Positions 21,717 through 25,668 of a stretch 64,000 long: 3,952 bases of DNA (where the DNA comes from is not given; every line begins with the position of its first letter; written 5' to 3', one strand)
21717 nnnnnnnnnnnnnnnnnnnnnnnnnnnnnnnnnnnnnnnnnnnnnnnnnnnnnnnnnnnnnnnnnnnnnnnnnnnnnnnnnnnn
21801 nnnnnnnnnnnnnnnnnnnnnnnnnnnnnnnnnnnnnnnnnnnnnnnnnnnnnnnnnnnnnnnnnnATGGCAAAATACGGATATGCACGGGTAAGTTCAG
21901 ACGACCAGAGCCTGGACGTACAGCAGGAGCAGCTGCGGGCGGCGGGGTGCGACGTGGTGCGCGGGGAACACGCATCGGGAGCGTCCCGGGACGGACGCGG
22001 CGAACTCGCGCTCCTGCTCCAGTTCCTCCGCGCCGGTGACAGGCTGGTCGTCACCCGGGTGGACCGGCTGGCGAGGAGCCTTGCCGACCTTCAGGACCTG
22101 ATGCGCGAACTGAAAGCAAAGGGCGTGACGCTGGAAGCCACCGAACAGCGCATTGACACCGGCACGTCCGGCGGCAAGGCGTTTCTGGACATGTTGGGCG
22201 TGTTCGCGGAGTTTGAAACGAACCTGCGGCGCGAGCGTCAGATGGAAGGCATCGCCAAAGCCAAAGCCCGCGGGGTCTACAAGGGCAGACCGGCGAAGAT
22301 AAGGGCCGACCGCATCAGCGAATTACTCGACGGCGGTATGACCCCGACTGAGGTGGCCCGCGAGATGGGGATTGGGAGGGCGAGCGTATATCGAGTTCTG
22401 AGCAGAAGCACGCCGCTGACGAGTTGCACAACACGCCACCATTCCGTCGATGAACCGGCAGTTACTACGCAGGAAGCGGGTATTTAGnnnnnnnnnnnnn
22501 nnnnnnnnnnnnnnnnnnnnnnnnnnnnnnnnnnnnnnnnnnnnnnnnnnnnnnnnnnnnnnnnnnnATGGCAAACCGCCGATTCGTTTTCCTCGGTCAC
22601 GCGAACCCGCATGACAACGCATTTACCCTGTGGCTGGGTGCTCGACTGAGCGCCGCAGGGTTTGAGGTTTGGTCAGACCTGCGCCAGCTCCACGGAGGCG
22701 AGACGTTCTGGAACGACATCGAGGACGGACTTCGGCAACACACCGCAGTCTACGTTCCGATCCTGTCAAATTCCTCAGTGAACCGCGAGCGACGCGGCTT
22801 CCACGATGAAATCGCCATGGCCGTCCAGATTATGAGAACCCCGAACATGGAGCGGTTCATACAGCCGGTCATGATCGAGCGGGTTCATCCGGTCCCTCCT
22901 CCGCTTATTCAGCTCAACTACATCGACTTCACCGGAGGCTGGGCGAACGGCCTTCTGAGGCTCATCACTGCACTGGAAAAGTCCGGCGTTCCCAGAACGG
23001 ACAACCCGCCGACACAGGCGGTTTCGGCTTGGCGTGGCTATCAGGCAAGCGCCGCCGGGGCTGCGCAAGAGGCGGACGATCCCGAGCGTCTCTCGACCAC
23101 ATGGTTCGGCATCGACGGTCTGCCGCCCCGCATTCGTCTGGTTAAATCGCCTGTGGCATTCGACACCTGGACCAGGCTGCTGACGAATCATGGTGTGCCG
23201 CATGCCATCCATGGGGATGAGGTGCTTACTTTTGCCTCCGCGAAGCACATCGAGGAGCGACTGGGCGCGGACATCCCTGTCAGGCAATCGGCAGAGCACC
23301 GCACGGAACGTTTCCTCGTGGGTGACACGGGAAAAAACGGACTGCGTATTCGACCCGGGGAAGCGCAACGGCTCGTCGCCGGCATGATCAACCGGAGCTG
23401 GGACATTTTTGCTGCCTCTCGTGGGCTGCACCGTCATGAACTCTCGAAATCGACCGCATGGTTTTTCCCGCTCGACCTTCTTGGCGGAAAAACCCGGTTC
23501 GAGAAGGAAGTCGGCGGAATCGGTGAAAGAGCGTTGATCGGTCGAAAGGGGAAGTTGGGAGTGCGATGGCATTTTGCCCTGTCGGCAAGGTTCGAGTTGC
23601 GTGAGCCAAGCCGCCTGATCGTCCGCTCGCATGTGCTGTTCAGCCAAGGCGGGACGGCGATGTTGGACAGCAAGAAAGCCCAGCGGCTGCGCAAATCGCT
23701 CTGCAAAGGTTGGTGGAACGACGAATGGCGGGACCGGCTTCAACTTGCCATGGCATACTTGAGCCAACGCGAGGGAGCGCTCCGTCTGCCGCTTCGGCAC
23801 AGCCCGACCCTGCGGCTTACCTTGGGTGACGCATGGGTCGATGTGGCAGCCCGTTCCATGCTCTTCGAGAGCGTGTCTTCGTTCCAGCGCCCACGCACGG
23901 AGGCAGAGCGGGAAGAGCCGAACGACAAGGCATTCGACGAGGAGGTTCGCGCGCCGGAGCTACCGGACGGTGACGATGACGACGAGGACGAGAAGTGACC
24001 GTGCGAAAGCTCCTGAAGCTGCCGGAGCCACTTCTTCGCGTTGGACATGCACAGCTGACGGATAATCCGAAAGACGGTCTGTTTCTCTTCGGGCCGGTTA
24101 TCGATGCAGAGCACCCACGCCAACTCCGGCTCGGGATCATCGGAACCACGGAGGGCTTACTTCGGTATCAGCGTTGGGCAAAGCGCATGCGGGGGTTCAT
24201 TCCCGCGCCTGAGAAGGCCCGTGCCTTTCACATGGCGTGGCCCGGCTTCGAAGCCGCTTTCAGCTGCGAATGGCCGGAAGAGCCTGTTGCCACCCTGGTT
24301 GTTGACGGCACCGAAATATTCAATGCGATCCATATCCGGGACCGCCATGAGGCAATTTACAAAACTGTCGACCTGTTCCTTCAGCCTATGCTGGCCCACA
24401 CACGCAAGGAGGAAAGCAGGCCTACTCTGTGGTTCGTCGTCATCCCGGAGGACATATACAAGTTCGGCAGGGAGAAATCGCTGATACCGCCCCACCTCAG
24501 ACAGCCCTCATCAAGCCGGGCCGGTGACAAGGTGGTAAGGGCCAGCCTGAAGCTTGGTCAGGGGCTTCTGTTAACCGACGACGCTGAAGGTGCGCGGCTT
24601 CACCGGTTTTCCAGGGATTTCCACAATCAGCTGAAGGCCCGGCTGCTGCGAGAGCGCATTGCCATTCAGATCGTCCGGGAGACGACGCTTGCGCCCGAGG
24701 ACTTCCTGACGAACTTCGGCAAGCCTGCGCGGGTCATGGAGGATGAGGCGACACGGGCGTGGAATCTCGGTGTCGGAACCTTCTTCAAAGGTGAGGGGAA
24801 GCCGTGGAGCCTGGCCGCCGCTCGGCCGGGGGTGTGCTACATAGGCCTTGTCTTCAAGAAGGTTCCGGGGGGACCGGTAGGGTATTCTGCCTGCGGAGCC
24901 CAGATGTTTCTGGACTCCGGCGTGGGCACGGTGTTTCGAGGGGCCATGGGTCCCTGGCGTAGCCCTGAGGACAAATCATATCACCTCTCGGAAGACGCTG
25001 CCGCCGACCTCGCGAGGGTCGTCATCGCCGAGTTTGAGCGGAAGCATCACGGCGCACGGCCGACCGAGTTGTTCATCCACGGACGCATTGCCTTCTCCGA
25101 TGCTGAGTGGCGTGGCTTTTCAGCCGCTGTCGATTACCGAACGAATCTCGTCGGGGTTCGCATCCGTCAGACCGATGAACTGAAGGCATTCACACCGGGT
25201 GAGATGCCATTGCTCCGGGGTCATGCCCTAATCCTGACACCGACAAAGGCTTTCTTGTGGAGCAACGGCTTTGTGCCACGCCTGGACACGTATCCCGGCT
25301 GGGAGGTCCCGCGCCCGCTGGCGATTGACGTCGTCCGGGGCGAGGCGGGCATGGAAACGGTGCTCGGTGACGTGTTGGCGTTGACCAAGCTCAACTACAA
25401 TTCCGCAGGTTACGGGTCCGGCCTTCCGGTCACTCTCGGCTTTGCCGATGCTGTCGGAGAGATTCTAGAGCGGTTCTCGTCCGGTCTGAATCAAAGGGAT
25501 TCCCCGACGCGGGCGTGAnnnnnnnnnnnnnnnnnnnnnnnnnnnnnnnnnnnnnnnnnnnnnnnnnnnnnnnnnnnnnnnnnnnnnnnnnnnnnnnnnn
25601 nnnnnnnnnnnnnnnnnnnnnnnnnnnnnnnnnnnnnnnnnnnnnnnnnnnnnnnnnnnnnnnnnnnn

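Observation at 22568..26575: Short-pAgo + TIR-APAZ (SPARTA-type) defence pair whose Argonaute C-terminus has been swapped by an IS630 insertion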

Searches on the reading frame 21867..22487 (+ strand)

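Call 3: search_protein_families(library=pfam, proteins=[window:21867-22487:+], max_evalue=0.01)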
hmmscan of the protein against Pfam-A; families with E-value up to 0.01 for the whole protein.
window:21867-22487:+ (206 aa): 7 families
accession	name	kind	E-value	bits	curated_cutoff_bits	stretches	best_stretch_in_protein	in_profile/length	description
PF00239.26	Resolvase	-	2.5e-38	131.9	23.3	1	4-137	2-144/145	Resolvase, N terminal domain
PF02796.21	HTH_7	-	1.3e-09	38.5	23.8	1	140-179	1-43/45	Helix-turn-helix domain of resolvase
PF13384.12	HTH_23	-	8.8e-05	22.7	24.6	1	151-180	11-40/50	Homeodomain-like domain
PF13551.12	HTH_29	-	0.00013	22.4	28.1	1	153-180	8-35/64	Winged helix-turn helix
PF01978.25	TrmB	-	0.0013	18.9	25.6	1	155-180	20-45/68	Sugar-specific transcriptional regulator TrmB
PF09339.16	HTH_IclR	-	0.0039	17.4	22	1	155-179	16-40/52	IclR helix-turn-helix domain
PF12840.13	HTH_20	-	0.0057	17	27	0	149-176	8-37/51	Helix-turn-helix domain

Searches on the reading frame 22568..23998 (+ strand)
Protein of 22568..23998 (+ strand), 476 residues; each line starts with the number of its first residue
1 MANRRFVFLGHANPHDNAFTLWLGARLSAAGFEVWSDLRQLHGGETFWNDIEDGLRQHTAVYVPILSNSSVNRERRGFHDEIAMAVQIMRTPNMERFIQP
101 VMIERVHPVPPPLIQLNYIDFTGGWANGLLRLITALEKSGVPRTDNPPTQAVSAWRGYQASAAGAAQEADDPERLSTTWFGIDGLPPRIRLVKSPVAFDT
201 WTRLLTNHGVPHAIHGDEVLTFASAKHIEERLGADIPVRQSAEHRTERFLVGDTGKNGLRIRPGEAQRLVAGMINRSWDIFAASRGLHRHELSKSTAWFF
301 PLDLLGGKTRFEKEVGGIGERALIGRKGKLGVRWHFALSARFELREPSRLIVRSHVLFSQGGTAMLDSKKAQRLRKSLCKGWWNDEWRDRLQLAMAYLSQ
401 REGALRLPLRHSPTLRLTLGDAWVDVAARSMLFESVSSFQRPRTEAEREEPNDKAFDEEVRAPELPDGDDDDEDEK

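Call 3: search_protein_families(library=pfam, proteins=[window:22568-23998:+], max_evalue=0.01)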
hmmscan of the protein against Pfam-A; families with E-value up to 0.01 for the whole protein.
window:22568-23998:+ (476 aa): 1 family
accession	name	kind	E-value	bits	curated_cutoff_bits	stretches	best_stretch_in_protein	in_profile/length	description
PF13676.11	TIR_2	-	3.9e-17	63.3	28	1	7-132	1-121/122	TIR domain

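Call 4: search_protein_families(library=padloc, proteins=[window:22568-23998:+], max_evalue=0.01)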
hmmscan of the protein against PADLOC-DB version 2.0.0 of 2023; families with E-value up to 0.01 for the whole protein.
window:22568-23998:+ (476 aa): 5 families
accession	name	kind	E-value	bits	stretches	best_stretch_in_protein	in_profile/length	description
PDLC02403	Aga_TIR-PNTD1-PNTD2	-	4e-112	373.5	1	4-455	2-433/443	Class I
PDLC02421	Aga_TIR-PNTD1-PNTD2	-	2.5e-100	334.6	1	3-418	2-406/430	Class I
PDLC02400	Aga_TIR-PNTD1-PNTD2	-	1.2e-50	170.5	1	2-454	184-625/639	Class I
PDLC02416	Aga_REase-TIR-PNTD1-PNTD2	-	3.4e-46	156.1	1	7-449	157-554/572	Class I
PDLC05062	PDC-S66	-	0.00011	19.7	1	7-59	151-203/282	-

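Call 10: search_solved_structures(query=window:22568-23995:+, show_alignments=1)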
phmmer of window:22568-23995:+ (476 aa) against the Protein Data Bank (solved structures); distinct sequences matched with E-value up to 0.001: 8.
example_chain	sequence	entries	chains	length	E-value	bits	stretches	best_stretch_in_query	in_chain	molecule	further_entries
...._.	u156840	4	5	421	7.7e-45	156.5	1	4-408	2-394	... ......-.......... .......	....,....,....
8j8h_B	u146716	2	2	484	9e-45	156.3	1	4-408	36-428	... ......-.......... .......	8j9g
8ifk_A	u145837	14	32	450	9.6e-45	156.2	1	4-408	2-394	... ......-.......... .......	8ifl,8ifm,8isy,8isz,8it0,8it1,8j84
8u7b_B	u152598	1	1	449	4.2e-44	154.1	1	4-402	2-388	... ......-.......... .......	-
8qlo_A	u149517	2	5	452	1.7e-43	152.1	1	4-409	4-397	Toll/interleukin-1 receptor domain-containing protein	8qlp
8j7s_B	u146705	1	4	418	9.3e-43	149.7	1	4-407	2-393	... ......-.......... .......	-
8fex_A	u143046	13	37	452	1.2e-42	149.3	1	4-407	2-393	TIR-APAZ | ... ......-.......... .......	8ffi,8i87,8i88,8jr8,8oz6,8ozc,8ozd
8sp0_A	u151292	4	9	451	1.5e-42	148.9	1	5-407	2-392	TIR-APAZ | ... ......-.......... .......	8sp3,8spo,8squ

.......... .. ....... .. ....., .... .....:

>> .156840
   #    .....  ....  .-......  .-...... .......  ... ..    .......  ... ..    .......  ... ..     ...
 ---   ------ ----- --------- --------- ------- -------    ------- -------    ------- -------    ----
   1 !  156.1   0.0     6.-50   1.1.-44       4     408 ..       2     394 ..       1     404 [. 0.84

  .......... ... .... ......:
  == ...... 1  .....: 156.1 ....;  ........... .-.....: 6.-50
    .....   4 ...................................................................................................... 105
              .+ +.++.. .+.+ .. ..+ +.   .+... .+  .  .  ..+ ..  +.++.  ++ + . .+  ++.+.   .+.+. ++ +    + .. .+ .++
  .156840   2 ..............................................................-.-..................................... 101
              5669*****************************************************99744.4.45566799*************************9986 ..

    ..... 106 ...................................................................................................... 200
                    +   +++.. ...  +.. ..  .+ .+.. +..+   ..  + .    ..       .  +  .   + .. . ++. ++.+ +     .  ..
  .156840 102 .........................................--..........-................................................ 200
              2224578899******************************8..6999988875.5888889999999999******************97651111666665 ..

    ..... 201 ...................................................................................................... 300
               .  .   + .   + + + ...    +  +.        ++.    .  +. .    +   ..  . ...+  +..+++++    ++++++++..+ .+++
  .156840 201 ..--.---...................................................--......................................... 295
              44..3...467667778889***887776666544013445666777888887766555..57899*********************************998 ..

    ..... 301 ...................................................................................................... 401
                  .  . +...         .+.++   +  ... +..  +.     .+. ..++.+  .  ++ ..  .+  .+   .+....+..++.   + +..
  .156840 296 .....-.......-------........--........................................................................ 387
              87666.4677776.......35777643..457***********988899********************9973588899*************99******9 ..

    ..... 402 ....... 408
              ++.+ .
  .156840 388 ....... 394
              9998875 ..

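Call 17: list_cluster_members(proteins=[P0001, window:22568-23995:+, P0002])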
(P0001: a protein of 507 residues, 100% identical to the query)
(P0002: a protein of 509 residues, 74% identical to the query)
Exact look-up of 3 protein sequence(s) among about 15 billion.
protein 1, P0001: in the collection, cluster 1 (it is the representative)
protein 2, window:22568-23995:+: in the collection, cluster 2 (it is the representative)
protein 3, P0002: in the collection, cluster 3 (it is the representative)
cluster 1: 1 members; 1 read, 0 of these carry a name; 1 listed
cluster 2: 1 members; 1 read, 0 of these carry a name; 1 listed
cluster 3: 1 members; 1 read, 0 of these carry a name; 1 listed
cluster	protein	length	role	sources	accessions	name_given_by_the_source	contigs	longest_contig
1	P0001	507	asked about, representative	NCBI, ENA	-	-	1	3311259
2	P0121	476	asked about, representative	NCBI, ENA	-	-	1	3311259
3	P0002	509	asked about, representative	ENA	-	-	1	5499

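Call 44: search_protein_families(library=ncbifam, proteins=[window:22568-23998:+], max_evalue=0.001)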
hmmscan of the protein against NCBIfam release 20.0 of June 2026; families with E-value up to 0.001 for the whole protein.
window:22568-23998:+ (476 aa): 0 families

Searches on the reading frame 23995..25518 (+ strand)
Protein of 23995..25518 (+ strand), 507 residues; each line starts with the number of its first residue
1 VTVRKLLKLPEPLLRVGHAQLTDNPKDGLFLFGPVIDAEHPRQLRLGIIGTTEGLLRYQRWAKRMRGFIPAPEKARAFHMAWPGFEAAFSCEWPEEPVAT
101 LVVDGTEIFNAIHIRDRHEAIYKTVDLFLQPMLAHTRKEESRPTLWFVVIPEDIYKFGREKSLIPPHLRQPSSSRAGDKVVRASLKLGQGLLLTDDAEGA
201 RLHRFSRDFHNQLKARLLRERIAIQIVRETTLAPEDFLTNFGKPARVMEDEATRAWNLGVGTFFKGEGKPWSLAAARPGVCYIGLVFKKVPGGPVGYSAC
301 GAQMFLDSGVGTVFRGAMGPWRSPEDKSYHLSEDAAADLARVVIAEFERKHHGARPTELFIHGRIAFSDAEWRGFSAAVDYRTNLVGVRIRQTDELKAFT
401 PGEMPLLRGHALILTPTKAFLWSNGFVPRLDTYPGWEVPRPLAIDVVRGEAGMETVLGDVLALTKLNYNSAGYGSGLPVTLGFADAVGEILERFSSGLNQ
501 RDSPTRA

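Call 3: search_protein_families(library=pfam, proteins=[window:23995-25518:+], max_evalue=0.01)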
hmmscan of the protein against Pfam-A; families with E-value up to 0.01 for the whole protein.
window:23995-25518:+ (507 aa): 0 families

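Call 4: search_protein_families(library=padloc, proteins=[window:23995-25518:+], max_evalue=0.01)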
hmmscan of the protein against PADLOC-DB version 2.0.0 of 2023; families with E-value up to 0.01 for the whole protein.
window:23995-25518:+ (507 aa): 13 families
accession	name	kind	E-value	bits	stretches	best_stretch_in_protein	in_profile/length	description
PDLC02378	pAgo_I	-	2.1e-177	588.9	1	5-493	3-478/493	Class I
PDLC02436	pAgo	-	2.4e-106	354.3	1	3-500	4-451/460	-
PDLC02376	pAgo_I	-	1.2e-89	299.6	1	8-496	5-443/455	Class I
PDLC02377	pAgo_I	-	4.6e-41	139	2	207-495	160-444/457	Class I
PDLC02392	pAgo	-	9.6e-36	121.4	1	195-492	40-329/346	-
PDLC02384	pAgo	-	2.2e-20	70.5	1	207-493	730-1018/1030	-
PDLC02420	Aga_SIR2-PNTD1-PNTD2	-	2.6e-18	63.7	1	208-487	711-989/1010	Class I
PDLC02428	PprPIWI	-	1.1e-13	48.9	1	208-494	400-652/666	-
PDLC02397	pAgo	-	1.1e-08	32.5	1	200-489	309-561/578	-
PDLC02389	pAgo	-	5e-06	23.2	1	260-495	502-722/733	-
PDLC02396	pAgo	-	2.2e-05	21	1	408-492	592-667/683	-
PDLC02388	pAgo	-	3e-05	20.5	1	204-489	439-697/716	-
PDLC02383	pAgo_II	-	4.9e-05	19.6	1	412-487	674-744/767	Class II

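Call 44: search_protein_families(library=ncbifam, proteins=[window:23995-25518:+], max_evalue=0.001)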
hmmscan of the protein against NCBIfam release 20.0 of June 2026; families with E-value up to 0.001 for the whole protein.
window:23995-25518:+ (507 aa): 0 families

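Call 56: predict_structure(alignment_id=A1)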
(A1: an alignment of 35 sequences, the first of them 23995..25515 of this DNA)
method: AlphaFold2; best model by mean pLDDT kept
length: 507 residues; sequences in the alignment: 35
mean_pLDDT: 81.5   pTM: 0.81
mean pLDDT of the five models: 81.5, 76.9, 75.6, 73.3, 70.8
residues with pLDDT >= 90: 174; 70-90: 237; 50-70: 70; < 50: 26
segments of 3 or more residues with pLDDT < 50: 400-402, 428-436, 497-507
pLDDT, mean of each block of 10 residues (from residue 1): 76 81 79 74 93 96 92 67 89 93 96 92 96 91 93 91 89 72 66 68 81 86 91 90 80 89 82 81 86 73 62 65 85 89 85 88 92 93 94 72 66 93 65 53 92 93 79 75 81 55 30
secondary structure, 60 per line:
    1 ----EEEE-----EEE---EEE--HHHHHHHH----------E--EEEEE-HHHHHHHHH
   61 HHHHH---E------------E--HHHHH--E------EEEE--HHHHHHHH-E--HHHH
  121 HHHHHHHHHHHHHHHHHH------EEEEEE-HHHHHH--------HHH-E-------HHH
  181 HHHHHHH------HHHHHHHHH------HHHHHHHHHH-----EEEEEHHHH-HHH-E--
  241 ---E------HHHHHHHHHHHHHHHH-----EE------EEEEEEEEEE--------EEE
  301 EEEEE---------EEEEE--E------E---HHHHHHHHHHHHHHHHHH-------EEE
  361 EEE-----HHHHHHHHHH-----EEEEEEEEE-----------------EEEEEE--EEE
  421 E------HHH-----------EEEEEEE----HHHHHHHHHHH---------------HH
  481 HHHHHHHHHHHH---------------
elements in order: E5-8 E14-16 E20-22 H25-32 E46-50 H52-65 H85-89 E99-102 H105-112 H117-138 E145-150 H152-157 H178-187 H194-202 H209-218 E224-228 H229-232 H251-266 E280-289 E298-305 E315-319 H333-350 E358-363 H369-378 E384-392 E410-415 E418-421 E442-448 H453-463 H479-492

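Call 71: fold_search(model_id=the predicted structure, library=pdb)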
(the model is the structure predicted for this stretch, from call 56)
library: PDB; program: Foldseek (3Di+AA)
matches with E <= 10: 869; with E <= 0.001: 220
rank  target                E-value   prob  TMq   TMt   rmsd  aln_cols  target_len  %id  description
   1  8isy_A                5.6e-54  1.00  0.90  0.90   2.9       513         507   36  Cryo-EM structure of free-state Crt-SPARTA (released 2023-10-18)
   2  8i87_D                9.8e-49  1.00  0.82  0.88   3.3       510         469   34  Cryo-EM structure of TIR-APAZ/Ago-gRNA-DNA complex (released 2023-07-19)
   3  8i87_B                2.2e-46  1.00  0.82  0.89   3.2       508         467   34  Cryo-EM structure of TIR-APAZ/Ago-gRNA-DNA complex (released 2023-07-19)
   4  8ffi_B                2.5e-46  1.00  0.81  0.87   3.8       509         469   35  Structure of tetramerized MapSPARTA upon guide RNA-mediated target DNA binding (released 2023-08-23)
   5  8i88_B                3.2e-46  1.00  0.82  0.90   2.7       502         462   35  Cryo-EM structure of TIR-APAZ/Ago-gRNA complex (released 2023-07-05)
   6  8u72_C                7.1e-46  1.00  0.79  0.88   3.7       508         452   35  Cryo-EM structure of the SPARTA oligomer with guide RNA and target DNA (released 2024-06-12)
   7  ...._A                7.5e-46  1.00  0.84  0.90   2.7       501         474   37  Crystal structure of CrtAgo/TIR-APAZ in complex with guide DNA and 21-nt target DNA (released 2025-03-12)
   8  8u72_I                9.0e-46  1.00  0.79  0.88   3.6       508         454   35  Cryo-EM structure of the SPARTA oligomer with guide RNA and target DNA (released 2024-06-12)
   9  8j7s_A                1.1e-45  1.00  0.79  0.88   3.4       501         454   34  Structure of the SPARTA complex (released 2024-03-06)
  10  8oz6_B                2.3e-45  1.00  0.83  0.89   3.1       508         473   34  cryoEM structure of SPARTA complex ligand-free (released 2023-08-16)
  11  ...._B                4.8e-45  1.00  0.83  0.88   3.0       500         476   37  Crystal structure of CrtAgo/TIR-APAZ in complex with guide DNA and 16-nt target DNA (released 2025-03-12)
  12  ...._A                8.5e-45  1.00  0.81  0.89   4.0       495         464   36  Crystal structure of CrtAgo/TIR-APAZ in complex with guide DNA and 16-nt target DNA (released 2025-03-12)
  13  8u72_G                8.5e-45  1.00  0.78  0.88   3.7       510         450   35  Cryo-EM structure of the SPARTA oligomer with guide RNA and target DNA (released 2024-06-12)
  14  8u72_E                1.1e-44  1.00  0.79  0.88   3.4       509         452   35  Cryo-EM structure of the SPARTA oligomer with guide RNA and target DNA (released 2024-06-12)
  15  8qlp_B                2.4e-44  1.00  0.79  0.88   3.3       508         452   35  CryoEM structure of the RNA/DNA bound SPARTA (BabAgo/TIR-APAZ) tetrameric complex (released 2024-01-31)
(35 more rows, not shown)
